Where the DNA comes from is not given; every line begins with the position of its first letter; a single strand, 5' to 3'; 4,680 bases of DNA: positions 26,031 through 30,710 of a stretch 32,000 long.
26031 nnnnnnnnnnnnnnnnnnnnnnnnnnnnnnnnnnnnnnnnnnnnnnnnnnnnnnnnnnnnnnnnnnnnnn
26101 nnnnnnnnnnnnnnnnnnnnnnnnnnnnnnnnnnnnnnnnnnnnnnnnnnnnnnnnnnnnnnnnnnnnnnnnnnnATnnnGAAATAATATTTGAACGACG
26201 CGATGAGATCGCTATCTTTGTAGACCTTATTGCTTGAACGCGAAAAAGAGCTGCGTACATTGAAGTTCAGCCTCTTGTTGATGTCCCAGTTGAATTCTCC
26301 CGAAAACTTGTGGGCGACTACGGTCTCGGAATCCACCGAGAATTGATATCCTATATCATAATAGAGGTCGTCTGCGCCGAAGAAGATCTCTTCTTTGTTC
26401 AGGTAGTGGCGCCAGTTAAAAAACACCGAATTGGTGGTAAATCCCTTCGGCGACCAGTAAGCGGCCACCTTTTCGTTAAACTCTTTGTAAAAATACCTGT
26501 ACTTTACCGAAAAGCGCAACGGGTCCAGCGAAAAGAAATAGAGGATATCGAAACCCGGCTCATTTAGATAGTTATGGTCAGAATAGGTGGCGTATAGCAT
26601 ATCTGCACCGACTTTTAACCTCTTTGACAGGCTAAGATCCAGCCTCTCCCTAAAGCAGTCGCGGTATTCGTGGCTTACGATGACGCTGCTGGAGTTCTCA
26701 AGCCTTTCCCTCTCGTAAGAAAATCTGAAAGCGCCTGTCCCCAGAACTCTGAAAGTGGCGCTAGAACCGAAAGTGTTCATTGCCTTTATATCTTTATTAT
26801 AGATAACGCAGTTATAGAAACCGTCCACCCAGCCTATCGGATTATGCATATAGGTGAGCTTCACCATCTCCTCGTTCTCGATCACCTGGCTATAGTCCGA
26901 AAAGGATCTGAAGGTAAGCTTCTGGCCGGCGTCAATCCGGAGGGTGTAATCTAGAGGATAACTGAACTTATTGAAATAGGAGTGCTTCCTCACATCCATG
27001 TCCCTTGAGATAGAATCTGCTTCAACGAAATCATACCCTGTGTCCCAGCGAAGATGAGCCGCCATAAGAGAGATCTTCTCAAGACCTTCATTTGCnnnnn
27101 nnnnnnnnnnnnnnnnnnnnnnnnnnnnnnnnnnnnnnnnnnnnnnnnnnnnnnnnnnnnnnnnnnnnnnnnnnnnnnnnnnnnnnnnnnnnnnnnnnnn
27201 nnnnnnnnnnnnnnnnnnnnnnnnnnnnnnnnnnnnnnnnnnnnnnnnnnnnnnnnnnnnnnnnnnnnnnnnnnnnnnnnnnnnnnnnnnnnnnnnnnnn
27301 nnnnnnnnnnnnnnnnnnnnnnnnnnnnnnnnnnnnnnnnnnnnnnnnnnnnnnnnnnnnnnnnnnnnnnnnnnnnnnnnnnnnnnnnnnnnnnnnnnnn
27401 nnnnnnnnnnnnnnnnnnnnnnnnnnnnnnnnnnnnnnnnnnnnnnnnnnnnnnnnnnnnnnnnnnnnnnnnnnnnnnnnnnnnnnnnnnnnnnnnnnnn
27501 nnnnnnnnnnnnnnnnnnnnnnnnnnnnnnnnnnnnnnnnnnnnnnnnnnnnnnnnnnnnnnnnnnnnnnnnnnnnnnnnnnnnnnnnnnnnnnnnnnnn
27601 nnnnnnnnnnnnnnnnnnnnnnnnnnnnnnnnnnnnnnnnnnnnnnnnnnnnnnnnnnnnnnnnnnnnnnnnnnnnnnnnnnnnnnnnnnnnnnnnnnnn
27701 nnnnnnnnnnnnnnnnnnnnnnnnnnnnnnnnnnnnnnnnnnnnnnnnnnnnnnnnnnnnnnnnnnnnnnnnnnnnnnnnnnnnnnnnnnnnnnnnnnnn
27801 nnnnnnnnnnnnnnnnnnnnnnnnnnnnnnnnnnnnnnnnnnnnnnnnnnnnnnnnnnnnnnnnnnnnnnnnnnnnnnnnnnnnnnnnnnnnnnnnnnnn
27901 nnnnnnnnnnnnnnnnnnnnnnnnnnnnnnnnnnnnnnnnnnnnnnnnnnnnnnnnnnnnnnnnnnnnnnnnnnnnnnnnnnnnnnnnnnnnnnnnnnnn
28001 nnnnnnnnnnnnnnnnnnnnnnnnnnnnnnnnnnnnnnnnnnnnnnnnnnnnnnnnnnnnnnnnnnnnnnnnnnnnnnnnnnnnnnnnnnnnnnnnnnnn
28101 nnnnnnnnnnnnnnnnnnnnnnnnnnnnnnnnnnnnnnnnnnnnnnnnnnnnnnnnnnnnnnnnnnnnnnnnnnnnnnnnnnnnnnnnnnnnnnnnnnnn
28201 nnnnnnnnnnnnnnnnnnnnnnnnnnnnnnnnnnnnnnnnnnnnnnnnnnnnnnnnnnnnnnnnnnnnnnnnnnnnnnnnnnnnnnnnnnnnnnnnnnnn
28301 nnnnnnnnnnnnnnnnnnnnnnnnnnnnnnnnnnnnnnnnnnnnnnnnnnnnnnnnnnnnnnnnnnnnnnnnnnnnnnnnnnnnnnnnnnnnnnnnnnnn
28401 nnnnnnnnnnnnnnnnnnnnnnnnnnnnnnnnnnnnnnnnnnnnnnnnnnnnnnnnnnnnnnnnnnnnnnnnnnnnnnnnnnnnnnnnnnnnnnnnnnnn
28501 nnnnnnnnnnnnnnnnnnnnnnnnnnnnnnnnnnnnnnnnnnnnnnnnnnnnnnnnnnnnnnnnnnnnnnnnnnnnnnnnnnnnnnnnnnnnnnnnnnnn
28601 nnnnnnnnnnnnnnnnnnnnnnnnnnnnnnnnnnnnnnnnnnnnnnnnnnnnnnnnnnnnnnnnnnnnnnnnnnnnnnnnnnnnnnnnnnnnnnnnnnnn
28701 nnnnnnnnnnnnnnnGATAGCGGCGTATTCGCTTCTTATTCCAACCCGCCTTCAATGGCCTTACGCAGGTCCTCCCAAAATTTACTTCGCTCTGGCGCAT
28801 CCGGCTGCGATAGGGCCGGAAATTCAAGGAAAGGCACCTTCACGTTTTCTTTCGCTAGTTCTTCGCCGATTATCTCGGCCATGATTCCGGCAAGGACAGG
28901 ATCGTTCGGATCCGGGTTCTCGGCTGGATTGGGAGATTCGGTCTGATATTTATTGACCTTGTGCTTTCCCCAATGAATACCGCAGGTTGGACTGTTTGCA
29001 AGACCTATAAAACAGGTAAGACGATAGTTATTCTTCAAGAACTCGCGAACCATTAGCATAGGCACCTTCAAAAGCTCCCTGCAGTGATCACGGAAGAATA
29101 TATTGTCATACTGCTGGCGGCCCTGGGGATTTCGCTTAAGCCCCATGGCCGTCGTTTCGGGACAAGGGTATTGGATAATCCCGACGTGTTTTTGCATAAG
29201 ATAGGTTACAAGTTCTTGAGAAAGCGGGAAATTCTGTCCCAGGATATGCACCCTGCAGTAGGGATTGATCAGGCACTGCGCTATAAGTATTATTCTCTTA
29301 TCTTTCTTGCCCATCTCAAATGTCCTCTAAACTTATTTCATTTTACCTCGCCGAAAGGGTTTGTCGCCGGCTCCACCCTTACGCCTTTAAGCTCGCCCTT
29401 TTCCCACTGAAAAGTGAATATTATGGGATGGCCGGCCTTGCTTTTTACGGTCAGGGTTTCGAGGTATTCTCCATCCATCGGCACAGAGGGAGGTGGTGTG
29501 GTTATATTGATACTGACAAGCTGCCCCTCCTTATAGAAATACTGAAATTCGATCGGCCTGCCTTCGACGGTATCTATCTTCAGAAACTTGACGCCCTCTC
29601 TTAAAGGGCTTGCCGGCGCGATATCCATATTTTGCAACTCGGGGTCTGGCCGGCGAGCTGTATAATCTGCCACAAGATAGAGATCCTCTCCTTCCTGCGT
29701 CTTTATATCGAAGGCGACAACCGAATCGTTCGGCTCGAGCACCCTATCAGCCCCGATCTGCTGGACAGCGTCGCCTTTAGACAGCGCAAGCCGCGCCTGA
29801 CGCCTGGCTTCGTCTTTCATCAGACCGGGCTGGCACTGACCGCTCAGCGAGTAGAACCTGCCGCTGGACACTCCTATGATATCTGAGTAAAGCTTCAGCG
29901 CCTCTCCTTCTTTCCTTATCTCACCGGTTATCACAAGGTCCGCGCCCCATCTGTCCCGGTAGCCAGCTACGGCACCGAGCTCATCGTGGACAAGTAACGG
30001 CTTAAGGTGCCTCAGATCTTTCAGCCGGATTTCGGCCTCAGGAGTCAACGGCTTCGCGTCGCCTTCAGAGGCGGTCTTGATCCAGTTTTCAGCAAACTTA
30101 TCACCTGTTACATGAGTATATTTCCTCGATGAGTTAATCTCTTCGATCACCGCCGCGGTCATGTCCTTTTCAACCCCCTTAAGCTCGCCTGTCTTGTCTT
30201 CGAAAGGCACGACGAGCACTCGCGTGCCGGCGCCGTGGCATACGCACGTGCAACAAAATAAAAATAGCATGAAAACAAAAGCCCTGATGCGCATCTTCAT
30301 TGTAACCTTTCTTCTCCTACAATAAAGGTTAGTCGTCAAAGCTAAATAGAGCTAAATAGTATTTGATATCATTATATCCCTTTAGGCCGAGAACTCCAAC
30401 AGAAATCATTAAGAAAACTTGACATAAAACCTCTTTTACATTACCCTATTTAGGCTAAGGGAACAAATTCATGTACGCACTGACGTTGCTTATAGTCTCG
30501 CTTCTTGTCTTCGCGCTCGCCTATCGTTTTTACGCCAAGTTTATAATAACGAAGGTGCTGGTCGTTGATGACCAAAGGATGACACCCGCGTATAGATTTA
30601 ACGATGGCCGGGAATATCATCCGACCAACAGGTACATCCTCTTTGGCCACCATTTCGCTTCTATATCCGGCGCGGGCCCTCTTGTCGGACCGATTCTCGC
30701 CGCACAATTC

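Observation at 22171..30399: Uncharacterised synthase-dependent exopolysaccharide locus with an atypical accessory gene set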

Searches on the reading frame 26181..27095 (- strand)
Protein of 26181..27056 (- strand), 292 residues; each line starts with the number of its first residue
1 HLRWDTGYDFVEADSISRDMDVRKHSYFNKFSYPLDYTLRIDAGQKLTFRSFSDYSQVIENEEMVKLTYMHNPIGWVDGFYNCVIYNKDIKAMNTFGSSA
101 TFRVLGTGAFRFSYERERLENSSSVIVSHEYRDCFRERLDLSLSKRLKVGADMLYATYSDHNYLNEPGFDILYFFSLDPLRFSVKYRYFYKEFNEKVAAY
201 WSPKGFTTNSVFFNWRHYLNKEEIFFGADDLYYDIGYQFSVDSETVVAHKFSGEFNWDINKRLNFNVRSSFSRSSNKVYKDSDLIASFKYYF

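Call 11: search_solved_structures(query=window:26181-27056:-, max_evalue=10)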
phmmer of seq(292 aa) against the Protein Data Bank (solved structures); distinct sequences matched with E-value up to 10: 0.

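Call 12: find_homologous_proteins(query=window:26181-27056:-, max_evalue=0.001)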
Query seq(292 aa) (292 aa): 23 proteins with E <= 0.001 among 375 candidates.
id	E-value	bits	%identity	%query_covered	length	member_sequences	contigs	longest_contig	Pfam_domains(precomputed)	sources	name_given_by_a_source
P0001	1.1e-103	365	56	100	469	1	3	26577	PF14559.13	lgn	-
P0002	1.7e-102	361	55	100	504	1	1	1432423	PF14559.13,PF24575.2,PF13431.13,PF00515.35,PF12895.14,PF13424.13,PF13432.13,PF13428.13,PF07719.24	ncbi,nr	ncbi:MAG: tetratricopeptide repeat protein [Candidatus Omnitrophota bacterium]|nr:MAG: tetratricopep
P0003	1.4e-100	355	53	100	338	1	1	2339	-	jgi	-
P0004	4.2e-100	353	56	100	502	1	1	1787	PF25063.1,PF13431.13,PF23914.2,PF13176.13,PF13428.13,PF25064.2,PF14559.13,PF24575.2,PF00515.35,PF12895.14,PF13424.13,PF13432.13,PF13181.13,PF14561.13,PF07719.24,PF13174.13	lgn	-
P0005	2.5e-98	347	53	100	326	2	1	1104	-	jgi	-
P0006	3.8e-98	347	55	100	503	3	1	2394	PF13431.13,PF23914.2,PF13414.13,PF13176.13,PF13428.13,PF25064.2,PF14559.13,PF24575.2,PF00515.35,PF12895.14,PF13424.13,PF13432.13,PF13181.13,PF14561.13,PF07719.24,PF13174.13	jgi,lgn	-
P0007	5.7e-98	346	53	98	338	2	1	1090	-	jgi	jgi:hypothetical protein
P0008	1.1e-97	345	55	100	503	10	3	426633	PF25063.1,PF13431.13,PF23914.2,PF13414.13,PF13176.13,PF13428.13,PF25064.2,PF14559.13,PF24575.2,PF00515.35,PF12895.14,PF13424.13,PF13432.13,PF13181.13,PF14561.13,PF07719.24,PF13174.13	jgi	-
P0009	1.5e-96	342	56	99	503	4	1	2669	PF13431.13,PF23914.2,PF13414.13,PF13176.13,PF13428.13,PF25064.2,PF14559.13,PF24575.2,PF00515.35,PF12895.14,PF13424.13,PF13432.13,PF13181.13,PF14561.13,PF07719.24,PF13174.13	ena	-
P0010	3.7e-94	334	54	100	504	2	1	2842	PF25063.1,PF13431.13,PF23914.2,PF13414.13,PF13176.13,PF13428.13,PF25064.2,PF14559.13,PF24575.2,PF25068.3,PF00515.35,PF12895.14,PF13424.13,PF13432.13,PF13181.13,PF14561.13,PF07719.24,PF13174.13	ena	-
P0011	4.6e-94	333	52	100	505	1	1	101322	PF14559.13,PF24575.2,PF13431.13,PF00515.35,PF12895.14,PF13424.13,PF13432.13,PF13428.13,PF14561.13,PF07719.24,PF13174.13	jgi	-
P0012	9.3e-94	332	53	98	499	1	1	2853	PF13431.13,PF13414.13,PF13176.13,PF13428.13,PF14559.13,PF24575.2,PF00515.35,PF13424.13,PF13432.13,PF13181.13,PF14561.13,PF07719.24,PF13174.13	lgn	-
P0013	1.4e-93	332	54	98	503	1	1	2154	PF13431.13,PF23914.2,PF13414.13,PF13176.13,PF13428.13,PF25064.2,PF13374.13,PF14559.13,PF24575.2,PF00515.35,PF12895.14,PF13424.13,PF13432.13,PF13181.13,PF14561.13,PF07719.24,PF13174.13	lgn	-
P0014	6.9e-93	329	53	100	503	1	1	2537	PF13431.13,PF23914.2,PF13414.13,PF13176.13,PF13428.13,PF13374.13,PF14559.13,PF24575.2,PF00515.35,PF12895.14,PF13424.13,PF13432.13,PF13181.13,PF14561.13,PF07719.24,PF13174.13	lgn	-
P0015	1.3e-91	325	52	98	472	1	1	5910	PF13431.13,PF23914.2,PF13428.13,PF14559.13,PF24575.2,PF00515.35,PF12895.14,PF13424.13,PF13432.13,PF14561.13,PF07719.24,PF13174.13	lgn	-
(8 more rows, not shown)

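Call 20: predict_structure(alignment_id=A1)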
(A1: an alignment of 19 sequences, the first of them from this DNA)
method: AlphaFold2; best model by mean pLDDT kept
length: 305 residues; sequences in the alignment: 19
mean_pLDDT: 86.1   pTM: 0.79
mean pLDDT of the five models: 86.1, 83.3, 82.9, 76.2, 74.2
residues with pLDDT >= 90: 161; 70-90: 114; 50-70: 20; < 50: 10
segments of 3 or more residues with pLDDT < 50: 235-241
pLDDT, mean of each block of 10 residues (from residue 1): 59 87 78 73 92 94 82 95 86 95 92 88 94 82 93 90 95 92 89 88 89 80 93 55 82 87 93 85 87 87 89
secondary structure, 60 per line:
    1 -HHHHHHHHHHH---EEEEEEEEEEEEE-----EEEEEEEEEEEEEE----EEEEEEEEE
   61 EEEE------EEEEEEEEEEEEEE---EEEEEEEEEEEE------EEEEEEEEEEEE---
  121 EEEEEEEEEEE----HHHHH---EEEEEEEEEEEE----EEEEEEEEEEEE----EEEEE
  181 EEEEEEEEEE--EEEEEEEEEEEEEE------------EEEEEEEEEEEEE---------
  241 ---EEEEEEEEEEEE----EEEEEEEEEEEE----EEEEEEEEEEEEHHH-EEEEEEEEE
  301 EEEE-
elements in order: H2-12 E16-28 E34-47 E52-64 E71-84 E88-99 E106-117 E121-131 H136-140 E144-155 E160-171 E176-190 E193-206 E219-231 E244-255 E260-271 E276-287 E292-304

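Call 24: fold_search(model_id=the predicted structure, library=pdb)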
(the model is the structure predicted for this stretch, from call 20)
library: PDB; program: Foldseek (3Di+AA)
matches with E <= 10: 906; with E <= 0.001: 305
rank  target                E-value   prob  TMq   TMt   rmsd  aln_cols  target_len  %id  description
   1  4y25                  3.5e-12  1.00  0.74  0.77   4.1       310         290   12  Bacterial polysaccharide outer membrane secretin (released 2016-03-16)
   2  9h80_M                1.5e-10  1.00  0.76  0.60   4.8       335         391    8  Structure of the outer membrane exopolysaccharide transporter PelBC (released 2025-06-11)
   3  9b8a                  2.8e-09  1.00  0.76  0.44   3.9       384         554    9  Cryo-EM structure of E. coli cellulose synthase subunit C (released 2025-02-19)
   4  6tzk                  4.2e-09  1.00  0.75  0.52   5.8       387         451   10  Bacterial cellulose synthase outermembrane channel BcsC with terminal TPR repeat (released 2019-10-23)
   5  3szv                  7.1e-09  1.00  0.52  0.45   9.0       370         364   10  Crystal structure of Pseudomonas aeruginosa OccK3 (OpdO) (released 2012-02-08)
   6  4foz                  7.1e-09  1.00  0.46  0.39   8.7       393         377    9  Crystal Structure of OccD1 (OprD) Y282R/D307H (released 2013-03-13)
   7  9b8h_A                7.9e-09  1.00  0.71  0.39   5.6       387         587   10  Cryo-EM structure of E. coli cellulose synthase subunit C with cellotetraose (released 2025-02-19)
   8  3sy7                  7.9e-09  1.00  0.45  0.38   9.2       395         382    9  Improved crystal structure of Pseudomonas aeruginosa OprD (released 2012-02-08)
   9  2y0k                  8.3e-09  1.00  0.51  0.45  10.9       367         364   11  Crystal Structure of Pseudomonas Aeruginosa OpdO (released 2011-12-21)
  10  3t24_B                1.4e-08  1.00  0.50  0.44  10.7       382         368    9  Crystal structure of Pseudomonas aeruginosa OpdQ (released 2012-02-08)
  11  4fsp                  1.4e-08  1.00  0.49  0.43   9.0       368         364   10  Crystal Structure of Pseudomonas aeruginosa OccK11 (OpdR) (released 2013-07-24)
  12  5ldt_A                1.4e-08  1.00  0.45  0.37  12.6       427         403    9  Crystal Structures of MOMP from Campylobacter jejuni (released 2016-10-26)
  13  3t24_C                1.7e-08  1.00  0.46  0.40  10.8       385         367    9  Crystal structure of Pseudomonas aeruginosa OpdQ (released 2012-02-08)
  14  3sy9_A                2.1e-08  1.00  0.42  0.36  10.1       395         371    9  Crystal structure of Pseudomonas aeruginosa OccD2 (OpdC) (released 2012-02-08)
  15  2r8a_A                2.2e-08  1.00  0.45  0.39  14.9       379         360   10  Crystal structure of the long-chain fatty acid transporter FadL mutant delta N8 (released 2008-09-23)
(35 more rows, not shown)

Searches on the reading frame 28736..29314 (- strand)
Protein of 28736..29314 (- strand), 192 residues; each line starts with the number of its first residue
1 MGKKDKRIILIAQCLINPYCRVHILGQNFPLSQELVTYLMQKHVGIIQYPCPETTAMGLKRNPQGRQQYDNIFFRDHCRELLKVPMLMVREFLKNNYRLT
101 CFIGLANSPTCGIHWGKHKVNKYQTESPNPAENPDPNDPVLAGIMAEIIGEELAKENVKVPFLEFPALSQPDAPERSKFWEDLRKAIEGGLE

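Call 3: search_protein_families(library=pfam, proteins=[window:28736-29314:-], max_evalue=0.01)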
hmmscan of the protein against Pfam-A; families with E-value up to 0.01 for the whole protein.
window:28736-29314:- (192 aa): 1 family
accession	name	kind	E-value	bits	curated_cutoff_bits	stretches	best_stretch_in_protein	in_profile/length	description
PF04463.17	2-thiour_desulf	-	0.00017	22.1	34.7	1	9-114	1-107/141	2-thiouracil desulfurase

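Call 4: search_protein_families(library=ncbifam, proteins=[window:28736-29314:-], max_evalue=0.01)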
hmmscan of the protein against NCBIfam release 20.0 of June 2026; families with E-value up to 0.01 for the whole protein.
window:28736-29314:- (192 aa): 1 family
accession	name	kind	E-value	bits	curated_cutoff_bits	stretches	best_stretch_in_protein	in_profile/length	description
NF045597.1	TudS_rel_CD3072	equivalog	3.4e-33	114.4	130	1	6-165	2-144/148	CD3072 family TudS-related putative desulfidase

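Call 62: search_protein_families(library=phrogs, proteins=[window:28736-29314:-], max_evalue=0.01)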
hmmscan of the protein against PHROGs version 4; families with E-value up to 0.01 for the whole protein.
window:28736-29314:- (192 aa): 0 families

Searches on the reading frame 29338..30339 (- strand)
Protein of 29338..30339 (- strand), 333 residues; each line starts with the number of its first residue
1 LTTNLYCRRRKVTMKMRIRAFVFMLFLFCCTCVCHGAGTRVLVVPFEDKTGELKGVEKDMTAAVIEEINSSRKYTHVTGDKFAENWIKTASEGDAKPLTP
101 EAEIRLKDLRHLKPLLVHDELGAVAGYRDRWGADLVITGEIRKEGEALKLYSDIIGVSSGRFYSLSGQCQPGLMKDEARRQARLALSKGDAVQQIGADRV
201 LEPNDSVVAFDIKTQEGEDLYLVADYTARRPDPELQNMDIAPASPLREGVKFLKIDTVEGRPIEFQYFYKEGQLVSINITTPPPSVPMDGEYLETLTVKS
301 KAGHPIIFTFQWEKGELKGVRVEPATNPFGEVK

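Call 3: search_protein_families(library=pfam, proteins=[window:29338-30339:-], max_evalue=0.01)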
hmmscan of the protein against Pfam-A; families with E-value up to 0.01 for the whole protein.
window:29338-30339:- (333 aa): 0 families

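Call 4: search_protein_families(library=ncbifam, proteins=[window:29338-30339:-], max_evalue=0.01)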
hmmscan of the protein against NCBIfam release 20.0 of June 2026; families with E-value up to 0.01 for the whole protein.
window:29338-30339:- (333 aa): 0 families

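Call 52: search_solved_structures(query=window:29338-30300:-, max_evalue=1, show_alignments=1)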
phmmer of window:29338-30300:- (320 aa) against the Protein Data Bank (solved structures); distinct sequences matched with E-value up to 1: 0.

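Call 57: find_homologous_proteins(query=window:29338-30300:-, max_evalue=0.001)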
Query window:29338-30300:- (320 aa): 5 proteins with E <= 0.001 among 1835 candidates.
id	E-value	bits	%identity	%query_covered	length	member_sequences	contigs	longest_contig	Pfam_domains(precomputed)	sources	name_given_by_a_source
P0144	2.0e-120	420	60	93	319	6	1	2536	-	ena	-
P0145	3.4e-120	419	61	93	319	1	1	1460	-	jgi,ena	-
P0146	4.0e-118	412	57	99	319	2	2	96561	-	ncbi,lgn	-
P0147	5.9e-104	365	52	99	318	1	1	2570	-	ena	-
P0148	7.7e-73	263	41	93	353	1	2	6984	-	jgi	jgi:hypothetical protein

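Call 58: find_encoding_contigs(protein=P0146, flank=10000, max_places=3)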
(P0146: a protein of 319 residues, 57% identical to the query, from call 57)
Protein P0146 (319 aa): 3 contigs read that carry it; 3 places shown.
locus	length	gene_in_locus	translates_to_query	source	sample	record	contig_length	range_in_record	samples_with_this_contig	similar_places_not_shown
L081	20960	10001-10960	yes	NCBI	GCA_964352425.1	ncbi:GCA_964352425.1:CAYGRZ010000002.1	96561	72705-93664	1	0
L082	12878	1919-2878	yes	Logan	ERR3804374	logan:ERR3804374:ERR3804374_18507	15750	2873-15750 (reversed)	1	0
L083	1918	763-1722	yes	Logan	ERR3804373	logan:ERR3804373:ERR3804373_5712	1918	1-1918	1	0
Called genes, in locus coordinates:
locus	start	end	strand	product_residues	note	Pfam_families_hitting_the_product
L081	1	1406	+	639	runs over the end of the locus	PF02922:CBM_48, PF00128:Alpha-amylase, PF02806:Alpha-amylase_C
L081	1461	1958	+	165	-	PF00254:FKBP_C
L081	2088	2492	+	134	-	-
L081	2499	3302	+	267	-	PF00795:CN_hydrolase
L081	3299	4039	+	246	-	PF23023:Anti-Pycsar_Apyc1 (weak), PF12706:Lactamase_B_2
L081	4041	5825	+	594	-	PF05170:AsmA, PF05359:DUF748, PF13116:YhdP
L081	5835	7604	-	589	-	PF02554:CstA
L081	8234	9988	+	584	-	PF02743:dCache_1 (weak)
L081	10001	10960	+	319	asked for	-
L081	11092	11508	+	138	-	PF00072:Response_reg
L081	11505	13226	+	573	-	PF05157:MshEN, PF00437:T2SSE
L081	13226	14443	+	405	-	PF28597:T2SSF_N, PF00482:T2SSF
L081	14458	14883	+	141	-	PF07963:N_methyl (weak), PF08334:T2SSG (weak)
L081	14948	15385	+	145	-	PF07963:N_methyl, PF08334:T2SSG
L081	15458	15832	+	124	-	-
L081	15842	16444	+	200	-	-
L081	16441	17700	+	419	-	PF23981:DUF7305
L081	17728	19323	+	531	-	PF11104:PilM_2, PF06723:MreB_Mbl (faint), PF14450:FtsA (weak)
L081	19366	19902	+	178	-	PF04350:PilO (weak)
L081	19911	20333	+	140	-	-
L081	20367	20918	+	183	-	-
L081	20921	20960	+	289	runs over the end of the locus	PF14501:HATPase_c_5 (faint), PF00512:HisKA, PF02518:HATPase_c, PF13589:HATPase_c_3 (weak)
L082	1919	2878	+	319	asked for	-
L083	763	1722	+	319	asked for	-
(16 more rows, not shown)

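Call 62: search_protein_families(library=phrogs, proteins=[window:29338-30300:-], max_evalue=0.01)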
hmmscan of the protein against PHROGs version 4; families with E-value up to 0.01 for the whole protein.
window:29338-30300:- (320 aa): 0 families

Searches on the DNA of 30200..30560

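Call 74: search_rna_families(source=window, start=30200, end=30560, threshold=evalue, max_evalue=1)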
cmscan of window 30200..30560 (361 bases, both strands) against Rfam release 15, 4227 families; matches with E-value up to 1: 0.
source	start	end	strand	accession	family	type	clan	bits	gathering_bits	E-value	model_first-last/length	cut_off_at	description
